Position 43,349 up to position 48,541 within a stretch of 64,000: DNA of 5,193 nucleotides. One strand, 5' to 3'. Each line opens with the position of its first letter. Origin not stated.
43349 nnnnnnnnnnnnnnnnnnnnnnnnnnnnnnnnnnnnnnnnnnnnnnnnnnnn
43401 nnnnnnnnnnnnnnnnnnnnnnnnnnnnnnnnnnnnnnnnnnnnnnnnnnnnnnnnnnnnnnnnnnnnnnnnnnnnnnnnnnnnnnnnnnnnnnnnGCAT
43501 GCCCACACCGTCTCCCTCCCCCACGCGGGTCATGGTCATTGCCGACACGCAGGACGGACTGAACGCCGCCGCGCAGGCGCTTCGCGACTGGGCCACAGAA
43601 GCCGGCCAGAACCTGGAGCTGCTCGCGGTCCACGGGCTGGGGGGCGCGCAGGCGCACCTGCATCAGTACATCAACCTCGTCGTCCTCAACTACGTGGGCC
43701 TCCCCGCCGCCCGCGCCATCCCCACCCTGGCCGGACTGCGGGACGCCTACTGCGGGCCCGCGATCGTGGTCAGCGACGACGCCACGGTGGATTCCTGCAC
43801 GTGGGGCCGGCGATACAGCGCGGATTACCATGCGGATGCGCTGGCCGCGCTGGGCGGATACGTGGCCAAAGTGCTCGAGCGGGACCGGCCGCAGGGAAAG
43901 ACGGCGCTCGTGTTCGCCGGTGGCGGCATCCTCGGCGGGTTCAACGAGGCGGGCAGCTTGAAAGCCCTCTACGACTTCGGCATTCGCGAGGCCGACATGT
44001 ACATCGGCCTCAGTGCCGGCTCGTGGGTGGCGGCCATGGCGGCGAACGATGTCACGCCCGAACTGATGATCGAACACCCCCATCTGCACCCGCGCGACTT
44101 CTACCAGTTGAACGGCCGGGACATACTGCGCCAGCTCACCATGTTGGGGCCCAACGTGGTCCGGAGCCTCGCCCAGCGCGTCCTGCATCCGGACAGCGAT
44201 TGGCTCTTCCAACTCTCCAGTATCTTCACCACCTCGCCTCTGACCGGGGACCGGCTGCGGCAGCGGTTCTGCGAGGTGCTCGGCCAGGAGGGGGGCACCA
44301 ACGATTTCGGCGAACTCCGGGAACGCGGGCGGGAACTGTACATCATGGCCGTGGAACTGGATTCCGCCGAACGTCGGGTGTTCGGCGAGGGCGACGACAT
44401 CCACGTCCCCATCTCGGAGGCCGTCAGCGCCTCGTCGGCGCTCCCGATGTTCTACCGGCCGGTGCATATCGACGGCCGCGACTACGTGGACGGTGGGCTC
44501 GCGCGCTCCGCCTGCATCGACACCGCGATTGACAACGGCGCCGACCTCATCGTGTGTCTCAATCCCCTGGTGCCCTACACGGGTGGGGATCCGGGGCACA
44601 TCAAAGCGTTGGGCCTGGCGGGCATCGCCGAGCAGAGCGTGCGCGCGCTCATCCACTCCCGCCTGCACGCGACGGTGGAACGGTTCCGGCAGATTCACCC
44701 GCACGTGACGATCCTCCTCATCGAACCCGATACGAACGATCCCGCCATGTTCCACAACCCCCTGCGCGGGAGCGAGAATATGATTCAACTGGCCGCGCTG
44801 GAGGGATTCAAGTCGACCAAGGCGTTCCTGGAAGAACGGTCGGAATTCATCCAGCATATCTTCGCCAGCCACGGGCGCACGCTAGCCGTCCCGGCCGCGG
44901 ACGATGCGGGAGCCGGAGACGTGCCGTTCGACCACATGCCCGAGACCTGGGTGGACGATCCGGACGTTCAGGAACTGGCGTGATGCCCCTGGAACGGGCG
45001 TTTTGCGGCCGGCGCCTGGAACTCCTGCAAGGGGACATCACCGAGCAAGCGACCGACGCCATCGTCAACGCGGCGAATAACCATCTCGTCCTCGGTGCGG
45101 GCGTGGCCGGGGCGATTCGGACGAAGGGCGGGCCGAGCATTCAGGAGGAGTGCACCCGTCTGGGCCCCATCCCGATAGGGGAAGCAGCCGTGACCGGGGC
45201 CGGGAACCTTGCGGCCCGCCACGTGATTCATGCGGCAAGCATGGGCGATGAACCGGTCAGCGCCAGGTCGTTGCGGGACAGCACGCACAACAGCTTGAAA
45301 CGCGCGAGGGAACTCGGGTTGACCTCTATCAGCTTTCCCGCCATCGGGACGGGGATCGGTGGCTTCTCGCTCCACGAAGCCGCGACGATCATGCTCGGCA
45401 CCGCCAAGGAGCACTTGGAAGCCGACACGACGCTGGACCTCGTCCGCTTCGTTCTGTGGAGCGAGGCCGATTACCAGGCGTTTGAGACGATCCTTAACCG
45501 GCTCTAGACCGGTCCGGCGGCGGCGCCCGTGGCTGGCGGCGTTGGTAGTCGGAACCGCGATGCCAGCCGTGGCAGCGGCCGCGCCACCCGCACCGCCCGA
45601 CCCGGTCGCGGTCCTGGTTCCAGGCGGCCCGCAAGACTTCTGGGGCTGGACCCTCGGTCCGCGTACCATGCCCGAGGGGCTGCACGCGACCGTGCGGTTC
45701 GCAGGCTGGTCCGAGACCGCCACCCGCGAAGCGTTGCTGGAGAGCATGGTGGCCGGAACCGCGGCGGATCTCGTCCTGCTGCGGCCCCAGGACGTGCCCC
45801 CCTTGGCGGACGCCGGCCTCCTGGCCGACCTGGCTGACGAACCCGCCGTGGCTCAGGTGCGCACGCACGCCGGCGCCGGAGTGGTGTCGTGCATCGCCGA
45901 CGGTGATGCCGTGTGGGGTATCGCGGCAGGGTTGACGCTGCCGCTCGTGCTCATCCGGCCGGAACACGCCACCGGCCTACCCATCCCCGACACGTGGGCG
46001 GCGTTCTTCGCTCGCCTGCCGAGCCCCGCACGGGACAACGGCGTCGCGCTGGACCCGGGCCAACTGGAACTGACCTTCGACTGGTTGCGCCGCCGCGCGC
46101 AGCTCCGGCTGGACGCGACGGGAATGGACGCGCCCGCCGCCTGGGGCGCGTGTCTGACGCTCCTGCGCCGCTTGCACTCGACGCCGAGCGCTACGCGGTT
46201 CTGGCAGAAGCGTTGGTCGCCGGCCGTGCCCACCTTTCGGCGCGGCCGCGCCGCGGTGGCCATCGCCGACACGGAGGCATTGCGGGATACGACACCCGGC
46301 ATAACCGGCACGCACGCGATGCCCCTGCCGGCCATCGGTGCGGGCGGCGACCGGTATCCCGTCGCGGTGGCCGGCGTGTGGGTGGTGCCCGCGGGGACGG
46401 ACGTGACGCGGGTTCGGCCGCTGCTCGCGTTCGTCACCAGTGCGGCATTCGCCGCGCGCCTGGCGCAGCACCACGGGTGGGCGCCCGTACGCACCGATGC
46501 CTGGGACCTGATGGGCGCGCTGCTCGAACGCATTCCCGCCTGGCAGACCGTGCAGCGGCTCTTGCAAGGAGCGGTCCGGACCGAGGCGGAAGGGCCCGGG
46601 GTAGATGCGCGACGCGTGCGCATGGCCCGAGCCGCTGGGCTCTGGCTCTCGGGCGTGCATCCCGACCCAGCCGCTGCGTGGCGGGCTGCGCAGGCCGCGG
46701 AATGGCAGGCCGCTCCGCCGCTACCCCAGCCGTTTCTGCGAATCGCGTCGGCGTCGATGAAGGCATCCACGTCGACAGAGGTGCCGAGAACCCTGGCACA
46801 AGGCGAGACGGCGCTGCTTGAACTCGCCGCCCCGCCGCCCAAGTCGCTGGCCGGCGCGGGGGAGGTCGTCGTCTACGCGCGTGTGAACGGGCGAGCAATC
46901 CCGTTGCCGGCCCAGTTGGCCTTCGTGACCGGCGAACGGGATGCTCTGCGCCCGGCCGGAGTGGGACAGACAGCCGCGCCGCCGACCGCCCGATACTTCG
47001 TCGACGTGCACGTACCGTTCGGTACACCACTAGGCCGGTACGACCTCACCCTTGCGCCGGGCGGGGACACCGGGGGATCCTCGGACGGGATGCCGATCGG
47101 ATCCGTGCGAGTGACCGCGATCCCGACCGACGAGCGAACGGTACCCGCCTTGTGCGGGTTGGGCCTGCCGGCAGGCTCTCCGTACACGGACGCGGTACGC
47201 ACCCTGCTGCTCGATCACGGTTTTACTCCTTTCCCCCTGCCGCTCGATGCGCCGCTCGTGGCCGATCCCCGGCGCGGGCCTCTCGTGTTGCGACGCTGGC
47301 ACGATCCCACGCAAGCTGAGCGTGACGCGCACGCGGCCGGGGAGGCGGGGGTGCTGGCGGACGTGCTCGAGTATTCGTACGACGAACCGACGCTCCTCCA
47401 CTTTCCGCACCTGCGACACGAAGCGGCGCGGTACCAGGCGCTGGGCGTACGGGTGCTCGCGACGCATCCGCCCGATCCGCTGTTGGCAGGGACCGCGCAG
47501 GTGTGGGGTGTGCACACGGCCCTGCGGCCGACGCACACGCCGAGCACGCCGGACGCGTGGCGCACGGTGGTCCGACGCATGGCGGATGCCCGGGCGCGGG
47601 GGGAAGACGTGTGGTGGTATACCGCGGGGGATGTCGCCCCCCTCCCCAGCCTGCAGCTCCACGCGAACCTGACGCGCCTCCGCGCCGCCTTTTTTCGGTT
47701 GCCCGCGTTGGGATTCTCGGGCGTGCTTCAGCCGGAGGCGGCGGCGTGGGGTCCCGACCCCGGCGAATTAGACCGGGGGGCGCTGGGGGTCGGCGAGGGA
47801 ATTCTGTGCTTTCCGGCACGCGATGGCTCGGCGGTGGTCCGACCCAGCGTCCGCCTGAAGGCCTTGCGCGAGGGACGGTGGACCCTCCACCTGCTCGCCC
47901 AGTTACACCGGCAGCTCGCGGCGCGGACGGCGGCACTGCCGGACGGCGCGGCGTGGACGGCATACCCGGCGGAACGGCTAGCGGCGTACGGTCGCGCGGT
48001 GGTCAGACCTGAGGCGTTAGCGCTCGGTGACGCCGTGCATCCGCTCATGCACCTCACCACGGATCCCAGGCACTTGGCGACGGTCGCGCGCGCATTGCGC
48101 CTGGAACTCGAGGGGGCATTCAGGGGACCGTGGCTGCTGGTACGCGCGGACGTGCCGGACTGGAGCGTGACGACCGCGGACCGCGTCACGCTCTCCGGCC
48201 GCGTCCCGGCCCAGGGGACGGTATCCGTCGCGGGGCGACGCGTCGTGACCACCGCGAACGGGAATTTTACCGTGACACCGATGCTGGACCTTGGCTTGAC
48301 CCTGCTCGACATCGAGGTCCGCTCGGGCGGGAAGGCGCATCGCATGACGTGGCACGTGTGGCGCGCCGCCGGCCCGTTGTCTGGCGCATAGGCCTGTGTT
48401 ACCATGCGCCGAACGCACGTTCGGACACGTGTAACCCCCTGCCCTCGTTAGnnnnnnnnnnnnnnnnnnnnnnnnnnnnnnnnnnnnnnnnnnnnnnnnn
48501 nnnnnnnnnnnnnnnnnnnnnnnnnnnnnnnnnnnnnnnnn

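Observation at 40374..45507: Extended RNA-repair-like operon: receiver, tandem zinc-ribbon membrane protein, archease, RtcB, pseudo-receiver patatin phospholipase, macro domain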

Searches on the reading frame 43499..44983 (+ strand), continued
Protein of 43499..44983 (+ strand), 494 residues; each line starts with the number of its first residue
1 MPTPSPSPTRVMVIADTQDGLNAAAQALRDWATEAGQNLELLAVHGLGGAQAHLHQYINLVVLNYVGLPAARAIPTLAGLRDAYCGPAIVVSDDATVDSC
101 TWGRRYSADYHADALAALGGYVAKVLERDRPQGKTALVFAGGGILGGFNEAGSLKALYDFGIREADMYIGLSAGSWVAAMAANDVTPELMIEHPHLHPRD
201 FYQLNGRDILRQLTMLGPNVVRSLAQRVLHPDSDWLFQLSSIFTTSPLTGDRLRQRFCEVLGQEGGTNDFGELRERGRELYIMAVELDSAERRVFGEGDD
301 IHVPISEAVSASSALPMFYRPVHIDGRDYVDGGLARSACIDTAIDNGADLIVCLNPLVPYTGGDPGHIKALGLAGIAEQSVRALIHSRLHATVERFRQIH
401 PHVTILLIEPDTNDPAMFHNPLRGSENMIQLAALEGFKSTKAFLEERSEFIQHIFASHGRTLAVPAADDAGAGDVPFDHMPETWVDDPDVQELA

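Call 48: predict_structure(alignment_id=A1)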
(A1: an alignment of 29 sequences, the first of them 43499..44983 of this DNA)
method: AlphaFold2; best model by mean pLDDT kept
length: 494 residues; sequences in the alignment: 29
mean_pLDDT: 81.6   pTM: 0.77
mean pLDDT of the five models: 81.6, 79.9, 77.9, 77.4, 74.9
residues with pLDDT >= 90: 212; 70-90: 179; 50-70: 66; < 50: 37
segments of 3 or more residues with pLDDT < 50: 1-5, 465-494
pLDDT, mean of each block of 10 residues (from residue 1): 58 95 95 91 93 86 96 93 87 93 90 94 82 89 84 93 92 94 92 79 74 68 65 54 64 91 94 94 90 90 93 82 91 77 93 88 71 73 86 86 87 68 66 87 87 82 52 40 45 41
secondary structure, 60 per line:
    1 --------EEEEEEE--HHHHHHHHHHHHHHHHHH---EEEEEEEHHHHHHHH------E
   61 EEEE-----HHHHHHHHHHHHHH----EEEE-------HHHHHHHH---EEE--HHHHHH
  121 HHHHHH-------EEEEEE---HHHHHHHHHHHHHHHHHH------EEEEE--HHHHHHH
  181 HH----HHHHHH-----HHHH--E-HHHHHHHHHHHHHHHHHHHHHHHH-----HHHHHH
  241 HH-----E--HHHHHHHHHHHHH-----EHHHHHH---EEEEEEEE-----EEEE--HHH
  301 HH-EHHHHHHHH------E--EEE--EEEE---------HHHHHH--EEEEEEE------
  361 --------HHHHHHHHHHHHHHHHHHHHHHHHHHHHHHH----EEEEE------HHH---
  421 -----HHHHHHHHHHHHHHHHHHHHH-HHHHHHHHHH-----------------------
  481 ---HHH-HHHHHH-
elements in order: E9-15 H18-35 E39-45 H46-53 E60-64 H70-83 E88-91 H99-106 E110-112 H115-126 E134-139 H143-160 E167-171 H174-182 H187-192 H198-201 H206-229 H235-242 H251-263 H270-275 E279-286 E292-295 H298-302 H305-312 E322-324 E327-330 H340-345 E348-354 H369-399 E404-408 H426-446 H448-457 H488-493

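Call 57: fold_search(model_id=the predicted structure, library=pdb)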
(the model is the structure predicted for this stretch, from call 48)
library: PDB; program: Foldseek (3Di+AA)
matches with E <= 10: 1664; with E <= 0.001: 28
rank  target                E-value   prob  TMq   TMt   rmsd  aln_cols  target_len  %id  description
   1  5fya_A                1.0e-13  1.00  0.40  0.73   8.8       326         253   20  Cubic crystal of the native PlpD (released 2016-04-06)
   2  5fya_B                6.0e-13  1.00  0.39  0.71   8.9       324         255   22  Cubic crystal of the native PlpD (released 2016-04-06)
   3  5fqu_B                1.1e-11  1.00  0.41  0.76   5.7       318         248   18  Orthorhombic crystal structure of of PlpD (selenomethionine derivative) (released 2016-04-06)
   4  9kh6_A                2.9e-11  1.00  0.43  0.62  10.6       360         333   17  cryo-EM structure of lipase/ligand/substrate complex (released 2026-03-04)
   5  9ion_B                8.7e-10  1.00  0.41  0.65   8.1       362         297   15  Cryo-EM structure of cUA bound CapE filament (released 2025-05-21)
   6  9iom                  1.3e-09  1.00  0.42  0.65   7.9       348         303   15  CapE apo form (released 2025-05-21)
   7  9ioq                  1.4e-09  1.00  0.42  0.63   7.9       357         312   16  Crystal structure of CapE bound cUA (released 2025-05-21)
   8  9kh7_A                1.4e-09  1.00  0.38  0.61   8.0       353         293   16  cryo-EM structure of lipase/ligand complex (released 2025-11-12)
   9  9ion_C                2.1e-09  1.00  0.42  0.65   9.3       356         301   17  Cryo-EM structure of cUA bound CapE filament (released 2025-05-21)
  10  9ion_A                5.3e-09  1.00  0.41  0.64   8.5       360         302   16  Cryo-EM structure of cUA bound CapE filament (released 2025-05-21)
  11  9iop_C                2.9e-08  1.00  0.42  0.65   9.6       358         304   16  Cryo-EM structure of cUA and MAFP bound CapE filament (released 2025-05-21)
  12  4kyi_C                3.4e-07  1.00  0.35  0.33  18.5       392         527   15  Crystal structure of the phospholipase VipD from Legionella pneumophila in complex with the human GTPase Rab5 (released 2014-08-13)
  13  4kyi_G                8.3e-07  1.00  0.33  0.31  18.2       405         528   13  Crystal structure of the phospholipase VipD from Legionella pneumophila in complex with the human GTPase Rab5 (released 2014-08-13)
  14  4akf                  9.3e-07  1.00  0.29  0.26  19.7       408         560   14  Crystal structure of VipD from Legionella pneumophila (released 2012-12-26)
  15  4kyi_A                2.0e-06  1.00  0.34  0.32  17.6       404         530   14  Crystal structure of the phospholipase VipD from Legionella pneumophila in complex with the human GTPase Rab5 (released 2014-08-13)
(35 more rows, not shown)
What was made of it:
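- The structural neighbours include CBASS lipases (CapE) and the toxins ExoU and VipD (call 57).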

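Call 82: find_encoding_contigs(protein=P0029, flank=8000, max_places=2)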
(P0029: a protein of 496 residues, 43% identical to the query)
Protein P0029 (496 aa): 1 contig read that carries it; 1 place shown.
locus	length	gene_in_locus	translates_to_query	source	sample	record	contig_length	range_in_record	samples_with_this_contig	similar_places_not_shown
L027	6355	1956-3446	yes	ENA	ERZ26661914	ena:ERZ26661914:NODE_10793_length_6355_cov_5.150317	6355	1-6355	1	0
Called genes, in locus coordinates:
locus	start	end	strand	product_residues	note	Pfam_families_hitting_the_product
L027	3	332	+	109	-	?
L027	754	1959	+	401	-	PF13513:HEAT_EZ (faint), PF13646:HEAT_2, PF02985:HEAT (faint), PF03130:HEAT_PBS (faint), PF12717:Cnd1 (faint), PF13646:HEAT_2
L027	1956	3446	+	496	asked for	PF01734:Patatin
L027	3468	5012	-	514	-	PF00890:FAD_binding_2 (weak), PF01266:DAO (faint), PF01494:FAD_binding_3 (weak), PF07992:Pyr_redox_2 (weak), PF13450:NAD_binding_8 (weak), PF00732:GMC_oxred_N, PF05199:GMC_oxred_C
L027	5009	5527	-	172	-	PF13618:Gluconate_2-dh3 (faint)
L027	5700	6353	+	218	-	?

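Call 92: search_dna_similar(query=window:43499-44983:+, collection=phages, mode=protein, max_rows=8)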
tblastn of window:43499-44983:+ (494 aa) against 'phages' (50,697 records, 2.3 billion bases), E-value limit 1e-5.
Records with a match: 2; places in all: 2; records where one place covers at least 80% of the query: 0.
Best place of each record, by identity: <60% 2.
By first word of the organism name: Acinetobacter 2.
By host as written in the record: - 2.
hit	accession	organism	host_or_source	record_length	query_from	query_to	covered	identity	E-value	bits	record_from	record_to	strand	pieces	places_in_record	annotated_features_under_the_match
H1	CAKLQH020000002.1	Acinetobacter phage MD-2021a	not known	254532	126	430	62%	23.9%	1e-7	61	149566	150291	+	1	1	rssA_1: patatin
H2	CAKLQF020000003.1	Acinetobacter phage MD-2021a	not known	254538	126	430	62%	23.9%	1e-7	61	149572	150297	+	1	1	rssA_1: patatin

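Call 93: search_dna_similar(query=window:43499-44983:+, collection=plasmids, mode=protein, max_rows=8)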
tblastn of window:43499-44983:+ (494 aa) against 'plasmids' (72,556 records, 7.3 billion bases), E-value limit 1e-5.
Records with a match: 14; places in all: 14; records where one place covers at least 80% of the query: 0.
Best place of each record, by identity: <60% 14.
By first word of the organism name: Acinetobacter 4; Paraburkholderia 2; Microvirga 2; Nocardioides 1; Ralstonia 1; Eleftheria 1; Cupriavidus 1; Xanthobacter 1; Fusobacterium 1.
By predicted mobility (MOB-suite, as given by PLSDB): non-mobilizable 7; mobilizable 4; conjugative 3.
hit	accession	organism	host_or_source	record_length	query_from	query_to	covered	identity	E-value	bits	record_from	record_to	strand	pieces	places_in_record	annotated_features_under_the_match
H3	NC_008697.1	Nocardioides sp. JS614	-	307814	135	410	56%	27.9%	3e-8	64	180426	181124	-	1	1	patatin-like phospholipase family protein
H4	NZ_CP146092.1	Ralstonia sp. RRA.1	-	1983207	131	400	55%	27.4%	1e-9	69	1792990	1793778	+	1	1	none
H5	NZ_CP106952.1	Eleftheria terrae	soil sample,soil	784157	134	396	53%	28.0%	4e-6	57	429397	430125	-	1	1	patatin-like phospholipase family protein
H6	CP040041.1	Acinetobacter baumannii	Homo sapiens,blood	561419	126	430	62%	23.9%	4e-7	61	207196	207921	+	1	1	patatin-like phospholipase family protein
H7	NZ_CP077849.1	Acinetobacter baumannii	Homo sapiens,Rectal swab_P28_BU14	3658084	126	430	62%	23.9%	4e-7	61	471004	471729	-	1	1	none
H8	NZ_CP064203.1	Acinetobacter baumannii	Homo sapiens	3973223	126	430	62%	23.9%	4e-7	61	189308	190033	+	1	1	none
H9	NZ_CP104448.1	Acinetobacter baumannii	Homo sapiens,sputum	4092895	126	430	62%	23.9%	4e-7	61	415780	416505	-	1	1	none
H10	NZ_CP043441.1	Cupriavidus campinensis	cell culture,soil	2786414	134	354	45%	32.6%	6e-11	73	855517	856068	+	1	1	none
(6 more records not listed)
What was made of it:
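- There are no relatives with the N-domain on phages or plasmids (calls 92, 93).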

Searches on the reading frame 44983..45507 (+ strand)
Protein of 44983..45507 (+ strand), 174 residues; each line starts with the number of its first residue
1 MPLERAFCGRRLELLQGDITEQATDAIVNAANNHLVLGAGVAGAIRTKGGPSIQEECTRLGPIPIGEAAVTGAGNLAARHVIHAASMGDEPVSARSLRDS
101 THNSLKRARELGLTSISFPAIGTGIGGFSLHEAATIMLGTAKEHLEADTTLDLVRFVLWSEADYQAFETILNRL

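Call 3: search_protein_families(library=pfam, proteins=[window:44983-45504:+], max_evalue=0.01)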
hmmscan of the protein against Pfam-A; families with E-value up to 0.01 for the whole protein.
seq(174 aa): 1 family
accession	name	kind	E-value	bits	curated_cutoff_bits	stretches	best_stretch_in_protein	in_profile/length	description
PF01661.27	Macro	-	1.1e-33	116.1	22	1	28-137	1-118/118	Macro domain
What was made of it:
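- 44983..45507 (+): MacroD-type macro domain protein (174 aa); its start overlaps the patatin stop (TGATG). PF01661, 116 bits (call 3).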

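Call 29: search_solved_structures(query=window:44983-45507:+, max_evalue=0.00001)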
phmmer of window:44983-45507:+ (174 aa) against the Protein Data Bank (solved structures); distinct sequences matched with E-value up to 0.00001: 62 (the best 60 are shown).
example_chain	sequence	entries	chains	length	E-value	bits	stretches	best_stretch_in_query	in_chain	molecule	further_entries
2dx6_A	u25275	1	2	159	2.9e-48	167.4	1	11-156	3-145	Hypothetical protein TTHA0132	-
3v45_A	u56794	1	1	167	6.2e-44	153.4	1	11-147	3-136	Serine hydrolase OSH55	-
4etj_A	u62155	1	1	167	6.9e-44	153.2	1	11-147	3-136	Serine hydrolase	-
4ess_A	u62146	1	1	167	8.3e-44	152.9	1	11-143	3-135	OR187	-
4jgk_A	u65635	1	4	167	1.3e-43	152.4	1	11-152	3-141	evolved variant of a designed serine hydrolase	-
4etk_A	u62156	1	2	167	1.7e-43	151.9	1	11-137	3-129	De novo designed serine hydrolase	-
4gvv_A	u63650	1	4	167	2.1e-43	151.6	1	11-142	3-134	De novo design serine hydrolase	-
4j4z_A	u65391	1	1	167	1.5e-42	148.9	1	11-150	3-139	Designed serine hydrolase variant OSH55.4_H1.2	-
4jvv_A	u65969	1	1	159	1.8e-42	148.6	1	11-151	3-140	evolved variant of the computationally designed serine hydrolase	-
4jca_A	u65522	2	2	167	2.1e-42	148.4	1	11-152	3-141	serine hydrolase | Evolved variant of computationally designed serine hydrolase OSH55.4_H1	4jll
4k0c_A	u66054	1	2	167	2.7e-42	148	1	11-143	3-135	designed serine hydrolase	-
4kyb_A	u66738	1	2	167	5.2e-42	147.1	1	11-142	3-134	Designed Protein OR342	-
3vfq_A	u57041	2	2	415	1.1e-26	97.3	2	12-146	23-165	Poly [ADP-ribose] polymerase 14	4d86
5lcc_A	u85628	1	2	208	8.4e-26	94.4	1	10-171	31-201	MACROD-TYPE MACRODOMAIN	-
5cms_R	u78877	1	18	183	3.2e-25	92.5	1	10-172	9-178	O-acetyl-ADP-ribose deacetylase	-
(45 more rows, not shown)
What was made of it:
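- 44983..45507 (+): The closest solved structure is T. thermophilus TTHA0132, E 3e-48 (call 29).
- On MacroD-type macrodomain: The best PDB relatives are TTHA0132 and MacroD-type entries (call 29).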

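Call 31: search_protein_families(library=padloc, proteins=[window:44983-45507:+], max_evalue=0.01)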
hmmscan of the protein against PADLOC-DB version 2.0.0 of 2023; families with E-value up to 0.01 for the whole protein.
window:44983-45507:+ (174 aa): 1 family
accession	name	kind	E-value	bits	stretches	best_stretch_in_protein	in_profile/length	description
PDLC02990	DarG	-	1.4e-06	26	1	13-137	3-129/329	-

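Call 32: search_protein_families(library=ncbifam, proteins=[window:44983-45507:+], max_evalue=0.001)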
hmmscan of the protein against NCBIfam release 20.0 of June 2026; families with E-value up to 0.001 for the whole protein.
window:44983-45507:+ (174 aa): 12 families
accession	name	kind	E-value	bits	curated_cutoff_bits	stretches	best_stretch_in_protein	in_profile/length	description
NF001667.0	PRK00431.2-3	equivalog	1.7e-41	141.9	252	1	10-173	8-175/182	ADP-ribose-binding protein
NF001664.0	PRK00431.1-6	equivalog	8.8e-40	135.9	200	1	12-172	4-170/173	O-acetyl-ADP-ribose deacetylase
NF001663.0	PRK00431.1-4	equivalog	6.1e-34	117.5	285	1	12-172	9-176/180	ADP-ribose-binding protein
NF001668.0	PRK00431.2-4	equivalog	6.2e-33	113.9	278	1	9-173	48-214/220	ADP-ribose-binding protein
NF009880.0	PRK13341.1-1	equivalog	1.3e-31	109.6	891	1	4-168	421-594/599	AAA family ATPase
NF001665.0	PRK00431.2-1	equivalog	2.9e-31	108.4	315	1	8-172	6-172/177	ADP-ribose-binding protein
NF001660.0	PRK00431.1-1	equivalog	1.5e-30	106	271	1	11-172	4-172/177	O-acetyl-ADP-ribose deacetylase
NF001661.0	PRK00431.1-2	equivalog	1.9e-27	96.3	291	1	11-171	2-171/179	O-acetyl-ADP-ribose deacetylase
NF001666.0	PRK00431.2-2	equivalog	1.3e-25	90.2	246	1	12-142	3-135/164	ADP-ribose-binding protein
NF003163.0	PRK04143.1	equivalog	5.8e-20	71.8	272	1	10-173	83-262/265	protein-ADP-ribose hydrolase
NF001662.0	PRK00431.1-3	equivalog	3.1e-19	69.5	215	1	12-172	5-182/185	[protein ADP-ribosylglutamate] hydrolase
NF048014.1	antitoxin_DarG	equivalog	1.2e-05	24.8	250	1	13-132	2-126/338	type II toxin-antitoxin system antitoxin DNA ADP-ribosyl glycohydrolase DarG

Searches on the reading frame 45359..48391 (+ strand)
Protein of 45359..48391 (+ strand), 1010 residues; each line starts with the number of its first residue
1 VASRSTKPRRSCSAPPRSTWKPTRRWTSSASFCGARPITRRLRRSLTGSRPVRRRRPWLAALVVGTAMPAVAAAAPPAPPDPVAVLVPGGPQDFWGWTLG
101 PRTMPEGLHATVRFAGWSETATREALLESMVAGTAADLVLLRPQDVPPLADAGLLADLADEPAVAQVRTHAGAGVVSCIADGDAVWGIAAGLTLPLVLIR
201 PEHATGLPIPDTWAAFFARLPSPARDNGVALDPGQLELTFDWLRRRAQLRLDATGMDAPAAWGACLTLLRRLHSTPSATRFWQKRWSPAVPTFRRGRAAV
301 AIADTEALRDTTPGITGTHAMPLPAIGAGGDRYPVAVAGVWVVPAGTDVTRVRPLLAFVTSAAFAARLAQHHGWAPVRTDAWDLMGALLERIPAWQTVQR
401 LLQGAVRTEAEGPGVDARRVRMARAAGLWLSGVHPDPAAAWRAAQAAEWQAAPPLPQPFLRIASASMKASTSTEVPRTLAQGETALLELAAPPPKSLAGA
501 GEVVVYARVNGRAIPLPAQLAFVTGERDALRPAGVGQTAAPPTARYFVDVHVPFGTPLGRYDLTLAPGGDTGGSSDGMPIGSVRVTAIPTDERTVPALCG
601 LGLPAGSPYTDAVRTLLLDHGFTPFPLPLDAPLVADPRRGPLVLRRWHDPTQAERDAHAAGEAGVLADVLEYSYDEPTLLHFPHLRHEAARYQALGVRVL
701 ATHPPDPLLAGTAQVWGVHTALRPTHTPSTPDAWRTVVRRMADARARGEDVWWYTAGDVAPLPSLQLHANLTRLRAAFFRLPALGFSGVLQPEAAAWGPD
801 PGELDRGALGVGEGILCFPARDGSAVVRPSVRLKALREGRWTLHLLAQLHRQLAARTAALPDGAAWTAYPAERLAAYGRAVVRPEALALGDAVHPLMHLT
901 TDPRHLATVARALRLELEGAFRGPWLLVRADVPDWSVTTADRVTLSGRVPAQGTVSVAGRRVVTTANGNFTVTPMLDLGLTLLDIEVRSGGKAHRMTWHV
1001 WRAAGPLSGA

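Call 3: search_protein_families(library=pfam, proteins=[window:45359-48391:+], max_evalue=0.01)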
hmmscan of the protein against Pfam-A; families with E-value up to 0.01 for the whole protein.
window:45359-48391:+ (1010 aa): 2 families
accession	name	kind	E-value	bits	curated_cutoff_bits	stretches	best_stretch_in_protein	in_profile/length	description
PF13416.11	SBP_bac_8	-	8.7e-10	39.3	27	1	122-381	24-265/279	Bacterial extracellular solute-binding protein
PF01547.30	SBP_bac_1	-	0.0075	16.7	26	0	110-362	26-303/307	Bacterial extracellular solute-binding protein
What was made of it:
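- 45542..48391 (+): Large exported SBP_bac_8 / GH123-like protein; start uncertain (longest ORF from 45359; in-frame TTG at 45542, ATG at 45560). Conserved next gene of the cluster. PF13416, 39 bits (call 3).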

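Call 31: search_protein_families(library=padloc, proteins=[window:45359-48391:+], max_evalue=0.01)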
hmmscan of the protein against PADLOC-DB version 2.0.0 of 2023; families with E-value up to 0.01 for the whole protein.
window:45359-48391:+ (1010 aa): 0 families

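Call 32: search_protein_families(library=ncbifam, proteins=[window:45359-48391:+], max_evalue=0.001)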
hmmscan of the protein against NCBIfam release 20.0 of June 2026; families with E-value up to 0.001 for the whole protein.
window:45359-48391:+ (1010 aa): 0 families
